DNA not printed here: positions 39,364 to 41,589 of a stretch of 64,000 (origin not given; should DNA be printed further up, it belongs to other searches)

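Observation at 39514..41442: T6SS contractile sheath encoded as a single fused TssB-TssC polypeptide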

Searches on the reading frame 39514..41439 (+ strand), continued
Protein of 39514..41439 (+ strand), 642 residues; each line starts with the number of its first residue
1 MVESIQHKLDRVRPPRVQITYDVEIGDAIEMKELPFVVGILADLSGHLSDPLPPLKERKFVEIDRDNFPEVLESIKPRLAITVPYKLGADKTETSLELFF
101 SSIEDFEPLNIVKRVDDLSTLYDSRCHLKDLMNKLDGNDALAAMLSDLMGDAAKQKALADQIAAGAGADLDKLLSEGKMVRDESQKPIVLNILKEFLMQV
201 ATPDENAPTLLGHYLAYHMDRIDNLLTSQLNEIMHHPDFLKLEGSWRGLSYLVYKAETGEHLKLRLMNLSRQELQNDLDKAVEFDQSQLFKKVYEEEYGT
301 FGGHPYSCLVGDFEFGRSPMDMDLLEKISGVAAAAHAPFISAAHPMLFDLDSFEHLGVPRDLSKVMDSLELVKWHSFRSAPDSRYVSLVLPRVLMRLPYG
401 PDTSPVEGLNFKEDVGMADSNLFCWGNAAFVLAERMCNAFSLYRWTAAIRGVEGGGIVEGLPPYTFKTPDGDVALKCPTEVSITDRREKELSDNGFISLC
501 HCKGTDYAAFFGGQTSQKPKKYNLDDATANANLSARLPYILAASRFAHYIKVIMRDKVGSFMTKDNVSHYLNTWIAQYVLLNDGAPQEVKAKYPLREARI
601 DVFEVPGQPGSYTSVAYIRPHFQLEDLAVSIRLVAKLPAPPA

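Call 55: search_protein_families(library=pfam, proteins=[P0225, P0250, P0196, P0240, P0229, P0237, P0189, P0220, P0202], max_evalue=0.001)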
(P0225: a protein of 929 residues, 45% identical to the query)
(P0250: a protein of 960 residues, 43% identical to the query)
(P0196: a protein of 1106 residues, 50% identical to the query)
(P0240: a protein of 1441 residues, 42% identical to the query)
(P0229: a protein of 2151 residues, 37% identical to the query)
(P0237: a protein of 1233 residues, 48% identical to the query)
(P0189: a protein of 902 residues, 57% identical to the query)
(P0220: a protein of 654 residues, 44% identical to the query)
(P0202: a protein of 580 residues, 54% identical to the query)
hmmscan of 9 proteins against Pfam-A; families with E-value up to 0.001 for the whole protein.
P0225 (929 aa): 3 families
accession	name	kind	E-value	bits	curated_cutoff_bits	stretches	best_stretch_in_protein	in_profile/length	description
PF05943.17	VipB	-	1.2e-112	376.3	27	1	502-802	2-301/301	EvpB/VC_A0108, tail sheath N-terminal domain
PF05591.17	T6SS_VipA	-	5e-38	130.8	24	1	302-440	2-141/155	Type VI secretion system, VipA, VC_A0107 or Hcp2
PF18945.5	VipB_2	-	4.6e-33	114.2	27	1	812-921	2-111/112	EvpB/VC_A0108, tail sheath gpW/gp25-like domain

P0250 (960 aa): 3 families
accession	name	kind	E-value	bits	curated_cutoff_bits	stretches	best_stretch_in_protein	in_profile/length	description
PF05943.17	VipB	-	7.4e-111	370.4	27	1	531-833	6-301/301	EvpB/VC_A0108, tail sheath N-terminal domain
PF05591.17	T6SS_VipA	-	1.3e-37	129.5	24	1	305-455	2-154/155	Type VI secretion system, VipA, VC_A0107 or Hcp2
PF18945.5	VipB_2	-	2.7e-37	127.8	27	1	842-950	1-109/112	EvpB/VC_A0108, tail sheath gpW/gp25-like domain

P0196 (1106 aa): 4 families
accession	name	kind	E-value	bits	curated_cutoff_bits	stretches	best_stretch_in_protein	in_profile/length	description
PF05943.17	VipB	-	7.5e-131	436.1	27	1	682-981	2-300/301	EvpB/VC_A0108, tail sheath N-terminal domain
PF05591.17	T6SS_VipA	-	1.4e-41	142.3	24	1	457-608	2-152/155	Type VI secretion system, VipA, VC_A0107 or Hcp2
PF18945.5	VipB_2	-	5.5e-40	136.5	27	1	991-1101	1-111/112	EvpB/VC_A0108, tail sheath gpW/gp25-like domain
PF13676.11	TIR_2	-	0.00085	20.2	28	0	303-407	13-107/122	TIR domain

P0240 (1441 aa): 3 families
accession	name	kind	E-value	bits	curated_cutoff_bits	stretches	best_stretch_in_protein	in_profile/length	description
PF05943.17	VipB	-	4.2e-118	394.2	27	1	1015-1316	3-301/301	EvpB/VC_A0108, tail sheath N-terminal domain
PF05591.17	T6SS_VipA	-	2.4e-38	131.8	24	1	793-938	3-144/155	Type VI secretion system, VipA, VC_A0107 or Hcp2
PF18945.5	VipB_2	-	1.5e-31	109.3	27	1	1326-1432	2-108/112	EvpB/VC_A0108, tail sheath gpW/gp25-like domain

P0229 (2151 aa): 21 families
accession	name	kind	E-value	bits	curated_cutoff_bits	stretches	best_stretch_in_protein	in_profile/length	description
PF05943.17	VipB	-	1.3e-146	487.8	27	2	1198-1476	3-299/301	EvpB/VC_A0108, tail sheath N-terminal domain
PF05591.17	T6SS_VipA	-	2.1e-63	213.2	24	2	994-1138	4-154/155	Type VI secretion system, VipA, VC_A0107 or Hcp2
PF18945.5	VipB_2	-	3.4e-31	108.2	27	2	619-715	9-109/112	EvpB/VC_A0108, tail sheath gpW/gp25-like domain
PF00069.31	Pkinase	-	2.8e-28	99.5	31.7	1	1629-1840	1-199/263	Protein kinase domain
PF05936.17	T6SS_VasE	-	7.4e-23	81.4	23.4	2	2019-2140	305-426/429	Bacterial Type VI secretion, VC_A0110, EvfL, ImpJ, VasE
PF07714.23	PK_Tyr_Ser-Thr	-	1.7e-20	73.8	23.1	1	1632-1838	4-205/258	Protein tyrosine and serine/threonine kinase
PF07719.23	TPR_2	-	2.2e-18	65.2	27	0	940-971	2-33/34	Tetratricopeptide repeat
PF00515.34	TPR_1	-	9.7e-16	57.3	27.8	0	940-971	2-33/34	Tetratricopeptide repeat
PF13428.12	TPR_14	-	3.2e-15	55.6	23.5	0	911-947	7-43/44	Tetratricopeptide repeat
PF14559.12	TPR_19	-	8.5e-12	45.7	25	1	919-978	5-64/68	Tetratricopeptide repeat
PF13431.12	TPR_17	-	1.7e-11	43.9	24.4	0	928-959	2-33/34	Tetratricopeptide repeat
PF13432.12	TPR_16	-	6.2e-11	43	32.7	1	914-971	6-63/65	Tetratricopeptide repeat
PF13181.12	TPR_8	-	8.9e-09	35.3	25.7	0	909-936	5-32/34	Tetratricopeptide repeat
PF13176.12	TPR_7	-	2.6e-08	33.8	27.9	0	942-971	2-31/36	Tetratricopeptide repeat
PF13424.12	TPR_12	-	3.5e-08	34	30.1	0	911-969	9-75/77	Tetratricopeptide repeat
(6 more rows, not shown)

P0237 (1233 aa): 3 families
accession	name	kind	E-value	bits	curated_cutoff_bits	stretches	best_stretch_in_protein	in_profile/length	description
PF05943.17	VipB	-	2e-104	349.3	27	1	813-1104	2-301/301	EvpB/VC_A0108, tail sheath N-terminal domain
PF05591.17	T6SS_VipA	-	7e-45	153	24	1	592-741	3-154/155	Type VI secretion system, VipA, VC_A0107 or Hcp2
PF18945.5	VipB_2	-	1.3e-31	109.6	27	1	1114-1221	2-109/112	EvpB/VC_A0108, tail sheath gpW/gp25-like domain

P0189 (902 aa): 3 families
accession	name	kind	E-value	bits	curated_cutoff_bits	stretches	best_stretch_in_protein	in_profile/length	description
PF05943.17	VipB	-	2.1e-116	388.7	27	1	467-779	1-300/301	EvpB/VC_A0108, tail sheath N-terminal domain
PF18945.5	VipB_2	-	6.5e-42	142.7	27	1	790-900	2-112/112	EvpB/VC_A0108, tail sheath gpW/gp25-like domain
PF05591.17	T6SS_VipA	-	3.2e-33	115.2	24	1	11-149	3-142/155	Type VI secretion system, VipA, VC_A0107 or Hcp2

P0220 (654 aa): 3 families
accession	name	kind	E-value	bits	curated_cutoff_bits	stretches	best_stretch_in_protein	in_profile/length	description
PF05943.17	VipB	-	1.5e-102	343.2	27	1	233-529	3-298/301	EvpB/VC_A0108, tail sheath N-terminal domain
PF18945.5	VipB_2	-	1.4e-36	125.6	27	1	542-652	2-112/112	EvpB/VC_A0108, tail sheath gpW/gp25-like domain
PF05591.17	T6SS_VipA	-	1.1e-28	100.4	24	1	11-177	3-153/155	Type VI secretion system, VipA, VC_A0107 or Hcp2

P0202 (580 aa): 3 families
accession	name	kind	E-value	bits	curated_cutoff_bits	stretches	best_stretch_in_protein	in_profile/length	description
PF05943.17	VipB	-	3.6e-119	397.7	27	1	161-454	6-300/301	EvpB/VC_A0108, tail sheath N-terminal domain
PF18945.5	VipB_2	-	4.4e-42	143.3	27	1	465-575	2-112/112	EvpB/VC_A0108, tail sheath gpW/gp25-like domain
PF05591.17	T6SS_VipA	-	9.1e-42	142.9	24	1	19-138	2-121/155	Type VI secretion system, VipA, VC_A0107 or Hcp2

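Call 65: find_encoding_contigs(protein=P0225, flank=10000, max_places=1)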
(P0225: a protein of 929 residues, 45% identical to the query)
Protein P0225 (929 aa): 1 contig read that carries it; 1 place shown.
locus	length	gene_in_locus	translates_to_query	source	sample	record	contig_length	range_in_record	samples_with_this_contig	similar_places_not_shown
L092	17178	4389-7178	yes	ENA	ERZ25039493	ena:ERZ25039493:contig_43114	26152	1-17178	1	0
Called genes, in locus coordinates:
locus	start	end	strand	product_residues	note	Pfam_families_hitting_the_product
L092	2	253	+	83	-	?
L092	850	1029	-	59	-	-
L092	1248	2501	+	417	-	PF13676:TIR_2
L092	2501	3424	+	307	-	PF20030:bpMoxR, PF00158:Sigma54_activat (faint), PF01078:Mg_chelatase (faint), PF13191:AAA_16, PF07724:AAA_2 (faint), PF13401:AAA_22 (faint), PF00004:AAA, PF07728:AAA_5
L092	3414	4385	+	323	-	-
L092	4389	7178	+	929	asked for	PF05591:T6SS_VipA, PF05943:VipB, PF18945:VipB_2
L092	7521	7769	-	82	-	-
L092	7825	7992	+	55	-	-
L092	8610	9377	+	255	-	-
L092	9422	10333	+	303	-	-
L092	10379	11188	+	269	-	-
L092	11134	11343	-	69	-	-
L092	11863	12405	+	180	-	PF04264:YceI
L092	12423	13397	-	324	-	PF09335:VTT_dom, PF00581:Rhodanese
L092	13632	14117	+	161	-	PF02635:DsrE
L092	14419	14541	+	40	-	-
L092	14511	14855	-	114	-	-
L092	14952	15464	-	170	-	-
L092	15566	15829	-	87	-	-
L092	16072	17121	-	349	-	-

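Call 66: find_encoding_contigs(protein=P0220, flank=10000, max_places=1)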
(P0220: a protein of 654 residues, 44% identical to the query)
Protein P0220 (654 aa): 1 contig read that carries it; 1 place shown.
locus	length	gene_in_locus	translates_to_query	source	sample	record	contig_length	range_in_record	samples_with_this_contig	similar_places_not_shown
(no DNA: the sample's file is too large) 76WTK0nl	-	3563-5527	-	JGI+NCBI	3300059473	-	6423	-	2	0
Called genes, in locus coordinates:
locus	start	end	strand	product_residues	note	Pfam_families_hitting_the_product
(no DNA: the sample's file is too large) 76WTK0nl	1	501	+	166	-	?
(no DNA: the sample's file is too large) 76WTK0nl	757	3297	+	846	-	-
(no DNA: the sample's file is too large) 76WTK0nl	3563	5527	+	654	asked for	PF05591:T6SS_VipA, PF05943:VipB, PF18945:VipB_2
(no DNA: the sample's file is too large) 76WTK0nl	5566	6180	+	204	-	-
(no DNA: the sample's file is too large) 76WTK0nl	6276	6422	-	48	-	?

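Call 67: fold_search(model_id=the predicted structure, library=pdb)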
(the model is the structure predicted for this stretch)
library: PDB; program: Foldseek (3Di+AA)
matches with E <= 10: 175; with E <= 0.001: 12
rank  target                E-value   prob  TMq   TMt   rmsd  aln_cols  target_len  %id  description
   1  9n4v_A                2.4e-27  1.00  0.27  0.46  21.9       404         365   61  Azotobacter vinelandii extended type VI secretion system sheath tube complex (released 2025-07-16)
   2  5n8n_B                1.9e-26  1.00  0.35  0.47  21.4       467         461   48  Contracted sheath of a Pseudomonas aeruginosa type six secretion system consisting of TssB1 and TssC1 (released 2018-01-10)
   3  5urx_1B               1.2e-22  1.00  0.35  0.50  20.5       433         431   40  Structure of the contracted type VI secretion system sheath in Myxococcus xanthus (released 2017-05-10)
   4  5myu_MODEL_1_A        4.6e-22  1.00  0.35  0.50  20.5       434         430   38  VipA-N2/VipB contracted sheath of type VI secretion system (released 2017-08-02)
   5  3j9g_2                6.6e-22  1.00  0.35  0.50  20.5       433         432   38  Atomic model of the VipA/VipB, the type six secretion system contractile sheath of Vibrio cholerae from cryo-EM (released 2015-03-11)
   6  5urw_1B               1.2e-21  1.00  0.35  0.52  19.4       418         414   40  Structure of the extended type VI secretion system sheath in Myxococcus xanthus (released 2017-05-10)
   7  5mxn_MODEL_1_A        2.6e-21  1.00  0.40  0.53  19.7       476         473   36  Atomic model of the VipA/VipB/Hcp, the type six secretion system non-contractile sheath-tube of Vibrio cholera (released 2017-08-02)
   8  5ojq_A                2.7e-21  1.00  0.40  0.53  19.7       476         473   36  The modeled structure of of wild type extended type VI secretion system sheath/tube complex in vibrio cholerae based o (released 2017-08-09)
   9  3j9o_B                7.3e-15  1.00  0.32  0.47  20.0       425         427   28  CryoEM structure of a type VI secretion system (released 2015-03-18)
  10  5n8n_A                2.1e-05  1.00  0.15  0.68  10.5       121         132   44  Contracted sheath of a Pseudomonas aeruginosa type six secretion system consisting of TssB1 and TssC1 (released 2018-01-10)
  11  5ojq_G                6.4e-04  1.00  0.17  0.64   2.6       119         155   32  The modeled structure of of wild type extended type VI secretion system sheath/tube complex in vibrio cholerae based o (released 2017-08-09)
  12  5mxn_MODEL_1_a        9.7e-04  1.00  0.17  0.63   2.6       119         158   32  Atomic model of the VipA/VipB/Hcp, the type six secretion system non-contractile sheath-tube of Vibrio cholera (released 2017-08-02)
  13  3j9g_1                9.2e-03  1.00  0.12  0.57   2.1        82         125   34  Atomic model of the VipA/VipB, the type six secretion system contractile sheath of Vibrio cholerae from cryo-EM (released 2015-03-11)
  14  5myu_MODEL_1_a        1.5e-02  1.00  0.12  0.56   2.1        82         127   34  VipA-N2/VipB contracted sheath of type VI secretion system (released 2017-08-02)
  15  5urw_1A               1.9e-02  1.00  0.14  0.61   6.7       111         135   29  Structure of the extended type VI secretion system sheath in Myxococcus xanthus (released 2017-05-10)
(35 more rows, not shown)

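Call 71: search_protein_families(library=ncbifam, proteins=[P0225, P0196, P0240, L092:1248-2498:+, L092:2501-3421:+, L092:3414-4382:+, L092:8610-9374:+, L092:9422-10330:+, L092:10379-11185:+], max_evalue=0.01)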
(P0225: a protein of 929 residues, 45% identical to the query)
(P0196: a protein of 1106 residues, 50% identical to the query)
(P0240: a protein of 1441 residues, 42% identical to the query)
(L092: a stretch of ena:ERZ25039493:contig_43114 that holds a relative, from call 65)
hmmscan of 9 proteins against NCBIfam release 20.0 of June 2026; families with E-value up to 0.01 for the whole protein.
P0225 (929 aa): 2 families
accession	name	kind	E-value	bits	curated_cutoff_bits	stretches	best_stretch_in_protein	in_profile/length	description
TIGR03355.1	VI_chp_2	equivalog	2.2e-165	551.1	271.5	1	476-922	24-472/473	type VI secretion system contractile sheath large subunit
TIGR03358.1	VI_chp_5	equivalog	3.9e-38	130.7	97.25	1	298-442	1-146/160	type VI secretion system contractile sheath small subunit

P0196 (1106 aa): 2 families
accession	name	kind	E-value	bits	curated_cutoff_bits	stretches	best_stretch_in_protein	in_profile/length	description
TIGR03355.1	VI_chp_2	equivalog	4.1e-195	649.1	271.5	1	637-1103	7-473/473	type VI secretion system contractile sheath large subunit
TIGR03358.1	VI_chp_5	equivalog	3e-41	140.8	97.25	1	455-608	3-155/160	type VI secretion system contractile sheath small subunit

P0240 (1441 aa): 2 families
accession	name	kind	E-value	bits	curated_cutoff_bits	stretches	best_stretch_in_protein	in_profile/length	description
TIGR03355.1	VI_chp_2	equivalog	3.2e-166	553.9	271.5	1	981-1431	19-467/473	type VI secretion system contractile sheath large subunit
TIGR03358.1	VI_chp_5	equivalog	1.2e-38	132.4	97.25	1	791-938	4-147/160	type VI secretion system contractile sheath small subunit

L092:1248-2498:+ (417 aa): 1 family
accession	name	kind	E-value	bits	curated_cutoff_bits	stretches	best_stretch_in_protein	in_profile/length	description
NF058526.1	Thoeris_type3_ThcB4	equivalog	2.2e-05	23.5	220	1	3-81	128-202/375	Thoeris type III anti-phage system protein ThcB4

L092:2501-3421:+ (307 aa): 30 families (the best 25 are shown)
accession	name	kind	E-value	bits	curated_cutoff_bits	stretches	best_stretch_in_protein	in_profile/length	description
NF047784.1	MadB_ATPase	equivalog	7.4e-20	71.3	475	2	148-281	135-269/298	MadB family AAA-type ATPase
TIGR02640.1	gas_vesic_GvpN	equivalog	3.1e-05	23.6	266.8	1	43-73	17-47/262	gas vesicle protein GvpN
TIGR02868.1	CydC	equivalog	3.1e-05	22.8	329.05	1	34-72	348-386/530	thiol reductant ABC exporter subunit CydC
NF008653.0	PRK11650.1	subfamily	4e-05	22.8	432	1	30-68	13-51/357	sn-glycerol-3-phosphate ABC transporter ATP-binding protein UgpC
NF007601.2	PRK10247.1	equivalog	0.00011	21.8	292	1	34-71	14-51/204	iron efflux ABC transporter ATP-binding subunit FetA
NF038308.1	RNA_repair_RtcR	equivalog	0.00012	21.1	650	1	41-67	198-224/530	RNA repair transcriptional activator RtcR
TIGR00678.1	holB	equivalog_domain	0.00023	20.8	180.6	0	193-246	122-176/188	DNA polymerase III subunit delta'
NF042959.1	IteA_antiphage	equivalog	0.00024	20.4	510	0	42-72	120-150/367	anti-phage ATPase IteA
NF008453.0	PRK11308.1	subfamily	0.0003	20.1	408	1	39-68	40-69/334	dipeptide ABC transporter ATP-binding protein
TIGR00602.1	rad24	subfamily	0.00031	19.4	482.55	1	47-79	110-142/640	checkpoint protein rad24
NF008409.0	PRK11231.1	equivalog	0.00038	19.9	375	1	33-74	14-55/255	Fe(3+) dicitrate ABC transporter ATP-binding protein FecE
TIGR02639.1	ClpA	equivalog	0.00058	18.2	993.15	0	152-173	557-578/734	ATP-dependent Clp protease ATP-binding subunit ClpA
NF010004.0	PRK13477.1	equivalog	0.00091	17.7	524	1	32-76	269-314/514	bifunctional pantoate--beta-alanine ligase/(d)CMP kinase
TIGR00954.1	3a01203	subfamily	0.00097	17.7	918.9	1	36-68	468-500/660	peroxysomal long chain fatty acyl transporter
NF010860.0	PRK14267.1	equivalog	0.0013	18.4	412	1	28-71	11-54/253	phosphate ABC transporter ATP-binding protein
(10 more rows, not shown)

L092:3414-4382:+ (323 aa): 0 families

L092:8610-9374:+ (255 aa): 0 families

L092:9422-10330:+ (303 aa): 0 families

L092:10379-11185:+ (269 aa): 0 families

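Call 72: list_cluster_members(proteins=[P0187, P0188, P0190, P0197, P0199, P0207, P0226, P0239, P0241, P0250])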
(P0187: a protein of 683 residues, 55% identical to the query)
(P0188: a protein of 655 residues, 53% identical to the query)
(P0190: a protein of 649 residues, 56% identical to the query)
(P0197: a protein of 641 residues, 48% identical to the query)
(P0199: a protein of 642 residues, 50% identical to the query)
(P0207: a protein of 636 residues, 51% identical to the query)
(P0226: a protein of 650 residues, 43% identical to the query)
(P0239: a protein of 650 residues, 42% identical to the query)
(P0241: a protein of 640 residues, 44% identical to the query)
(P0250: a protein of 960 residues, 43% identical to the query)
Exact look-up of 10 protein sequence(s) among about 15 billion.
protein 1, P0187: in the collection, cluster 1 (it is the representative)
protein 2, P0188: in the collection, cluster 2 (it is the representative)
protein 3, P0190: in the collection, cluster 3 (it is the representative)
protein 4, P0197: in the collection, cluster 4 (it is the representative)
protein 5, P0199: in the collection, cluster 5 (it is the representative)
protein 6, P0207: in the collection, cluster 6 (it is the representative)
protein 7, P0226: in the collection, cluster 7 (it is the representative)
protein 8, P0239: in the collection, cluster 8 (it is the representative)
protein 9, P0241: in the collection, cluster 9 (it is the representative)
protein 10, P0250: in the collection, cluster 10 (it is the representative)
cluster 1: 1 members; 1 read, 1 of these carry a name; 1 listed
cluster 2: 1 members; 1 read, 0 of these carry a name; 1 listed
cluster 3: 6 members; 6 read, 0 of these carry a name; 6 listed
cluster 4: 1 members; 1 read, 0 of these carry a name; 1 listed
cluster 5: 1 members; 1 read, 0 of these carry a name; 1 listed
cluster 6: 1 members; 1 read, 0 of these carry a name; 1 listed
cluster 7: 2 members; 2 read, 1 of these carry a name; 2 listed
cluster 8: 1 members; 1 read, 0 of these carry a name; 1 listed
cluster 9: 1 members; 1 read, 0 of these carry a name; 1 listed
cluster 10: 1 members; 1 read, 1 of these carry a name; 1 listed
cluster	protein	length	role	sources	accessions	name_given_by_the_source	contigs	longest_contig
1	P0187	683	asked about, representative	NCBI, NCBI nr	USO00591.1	MAG: type VI secretion system contractile sheath large subunit [Alphaproteobacteria ...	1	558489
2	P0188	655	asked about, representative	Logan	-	-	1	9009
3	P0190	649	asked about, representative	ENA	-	-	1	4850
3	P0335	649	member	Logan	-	-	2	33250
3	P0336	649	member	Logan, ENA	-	-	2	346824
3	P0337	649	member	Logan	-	-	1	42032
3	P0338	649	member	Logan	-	-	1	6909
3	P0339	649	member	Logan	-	-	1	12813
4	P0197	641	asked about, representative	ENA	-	-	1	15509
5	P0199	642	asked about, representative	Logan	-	-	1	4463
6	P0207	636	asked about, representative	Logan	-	-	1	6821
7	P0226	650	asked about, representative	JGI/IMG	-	type VI secretion system protein ImpC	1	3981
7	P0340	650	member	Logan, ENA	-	-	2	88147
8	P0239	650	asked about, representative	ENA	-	-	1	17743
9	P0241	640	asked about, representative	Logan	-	-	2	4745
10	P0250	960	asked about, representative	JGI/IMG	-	type VI secretion system protein ImpC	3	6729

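Call 73: find_encoding_contigs(protein=P0187, flank=10000, max_places=1)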
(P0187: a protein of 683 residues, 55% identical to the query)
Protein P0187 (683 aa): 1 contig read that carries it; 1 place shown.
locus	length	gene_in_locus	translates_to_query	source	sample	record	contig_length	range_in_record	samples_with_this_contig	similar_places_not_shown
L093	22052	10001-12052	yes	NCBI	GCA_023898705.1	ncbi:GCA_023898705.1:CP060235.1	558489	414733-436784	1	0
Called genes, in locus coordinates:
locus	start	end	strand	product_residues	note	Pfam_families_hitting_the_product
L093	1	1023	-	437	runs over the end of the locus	PF00883:Peptidase_M17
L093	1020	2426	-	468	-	-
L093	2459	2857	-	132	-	-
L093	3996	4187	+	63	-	-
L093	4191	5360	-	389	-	-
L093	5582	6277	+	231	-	-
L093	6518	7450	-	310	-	PF02541:Ppx-GppA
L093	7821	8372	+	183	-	-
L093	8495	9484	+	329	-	-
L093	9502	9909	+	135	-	PF00383:dCMP_cyt_deam_1, PF14437:MafB19-deam, PF14439:Bd3614-deam (weak)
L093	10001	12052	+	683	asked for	PF05591:T6SS_VipA, PF05943:VipB, PF18945:VipB_2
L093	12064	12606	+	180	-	-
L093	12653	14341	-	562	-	PF01653:DNA_ligase_aden, PF03120:OB_DNA_ligase, PF03119:DNA_ligase_ZBD (weak), PF12826:HHH_2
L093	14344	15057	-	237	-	PF13525:YfiO (faint), PF07719:TPR_2 (faint), PF13174:TPR_6 (faint)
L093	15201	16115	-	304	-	PF06996:T6SS_TssG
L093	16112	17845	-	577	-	PF05947:T6SS_TssF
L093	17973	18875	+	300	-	PF00698:Acyl_transf_1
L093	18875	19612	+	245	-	PF00106:adh_short, PF08659:KR, PF01370:Epimerase (faint), PF13561:adh_short_C2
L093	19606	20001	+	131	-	PF01029:NusB (weak)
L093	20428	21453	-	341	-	PF03033:Glyco_transf_28, PF04101:Glyco_tran_28_C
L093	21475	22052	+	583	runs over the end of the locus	PF01336:tRNA_anti-codon, PF00152:tRNA-synt_2, PF02938:GAD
